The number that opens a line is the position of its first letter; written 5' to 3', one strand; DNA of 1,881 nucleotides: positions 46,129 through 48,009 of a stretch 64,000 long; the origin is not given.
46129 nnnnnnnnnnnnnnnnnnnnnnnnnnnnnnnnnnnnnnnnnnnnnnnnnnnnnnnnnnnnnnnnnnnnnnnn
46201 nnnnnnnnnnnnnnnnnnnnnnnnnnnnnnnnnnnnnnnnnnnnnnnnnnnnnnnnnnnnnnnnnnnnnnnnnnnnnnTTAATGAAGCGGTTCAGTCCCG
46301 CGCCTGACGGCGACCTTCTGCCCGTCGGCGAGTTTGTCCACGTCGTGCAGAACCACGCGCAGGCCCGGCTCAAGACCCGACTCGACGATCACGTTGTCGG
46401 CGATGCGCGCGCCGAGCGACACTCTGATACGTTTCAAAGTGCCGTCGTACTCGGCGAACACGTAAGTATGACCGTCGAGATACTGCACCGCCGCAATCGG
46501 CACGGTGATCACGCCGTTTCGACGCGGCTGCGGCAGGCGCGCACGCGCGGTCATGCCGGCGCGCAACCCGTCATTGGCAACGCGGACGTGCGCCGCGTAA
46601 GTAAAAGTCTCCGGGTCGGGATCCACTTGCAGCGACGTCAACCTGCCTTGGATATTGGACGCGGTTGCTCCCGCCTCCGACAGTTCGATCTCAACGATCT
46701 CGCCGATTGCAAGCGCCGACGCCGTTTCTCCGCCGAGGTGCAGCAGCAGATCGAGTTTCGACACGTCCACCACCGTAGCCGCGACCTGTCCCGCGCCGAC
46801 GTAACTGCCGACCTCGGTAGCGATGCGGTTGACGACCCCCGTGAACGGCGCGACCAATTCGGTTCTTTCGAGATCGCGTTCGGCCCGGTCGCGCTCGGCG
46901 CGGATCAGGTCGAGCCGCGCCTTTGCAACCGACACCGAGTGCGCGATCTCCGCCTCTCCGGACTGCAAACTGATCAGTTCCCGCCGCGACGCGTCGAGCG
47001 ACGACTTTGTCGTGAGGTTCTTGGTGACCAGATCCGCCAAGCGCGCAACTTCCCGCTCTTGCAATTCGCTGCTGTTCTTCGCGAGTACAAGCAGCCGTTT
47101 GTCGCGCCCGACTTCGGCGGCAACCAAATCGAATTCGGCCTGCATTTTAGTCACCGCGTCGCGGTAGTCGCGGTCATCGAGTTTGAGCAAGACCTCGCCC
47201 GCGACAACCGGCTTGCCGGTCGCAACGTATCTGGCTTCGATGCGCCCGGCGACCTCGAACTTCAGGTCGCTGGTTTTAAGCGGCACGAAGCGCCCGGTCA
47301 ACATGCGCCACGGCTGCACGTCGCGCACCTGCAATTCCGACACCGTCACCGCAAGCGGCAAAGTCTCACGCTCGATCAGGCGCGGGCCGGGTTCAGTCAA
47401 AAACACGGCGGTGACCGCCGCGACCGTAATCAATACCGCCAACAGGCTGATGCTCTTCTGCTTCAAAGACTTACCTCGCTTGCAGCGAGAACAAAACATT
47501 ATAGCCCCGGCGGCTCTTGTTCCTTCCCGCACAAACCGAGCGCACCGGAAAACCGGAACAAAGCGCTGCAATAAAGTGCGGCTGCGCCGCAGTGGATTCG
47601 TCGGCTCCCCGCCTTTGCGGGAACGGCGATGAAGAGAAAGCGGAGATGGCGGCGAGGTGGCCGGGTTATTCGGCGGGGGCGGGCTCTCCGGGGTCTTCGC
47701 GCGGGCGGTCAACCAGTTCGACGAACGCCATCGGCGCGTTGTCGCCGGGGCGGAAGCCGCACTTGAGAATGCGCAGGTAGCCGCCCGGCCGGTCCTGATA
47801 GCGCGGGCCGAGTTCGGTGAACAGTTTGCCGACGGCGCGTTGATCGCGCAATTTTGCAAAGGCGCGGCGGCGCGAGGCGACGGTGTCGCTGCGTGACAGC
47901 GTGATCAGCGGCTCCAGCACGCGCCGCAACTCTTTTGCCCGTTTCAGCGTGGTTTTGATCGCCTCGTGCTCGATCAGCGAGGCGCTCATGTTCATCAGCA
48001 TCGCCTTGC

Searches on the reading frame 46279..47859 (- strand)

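Call 44: search_protein_families(library=pfam, proteins=[window:46279-47859:-], max_evalue=0.001)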
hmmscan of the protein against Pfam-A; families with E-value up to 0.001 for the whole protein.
window:46279-47859:- (526 aa): 3 families
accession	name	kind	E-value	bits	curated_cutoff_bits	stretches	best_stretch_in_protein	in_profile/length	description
PF16576.10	HlyD_D23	-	1.5e-11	44.4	30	1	197-437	20-213/214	Barrel-sandwich domain of CusB or HlyD membrane-fusion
PF13437.12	HlyD_3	-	5.3e-11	43.6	22.2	1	335-430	2-96/106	HlyD family secretion protein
PF00364.28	Biotin_lipoyl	-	0.00016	21.9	22.1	0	333-361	43-71/73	Biotin-requiring enzyme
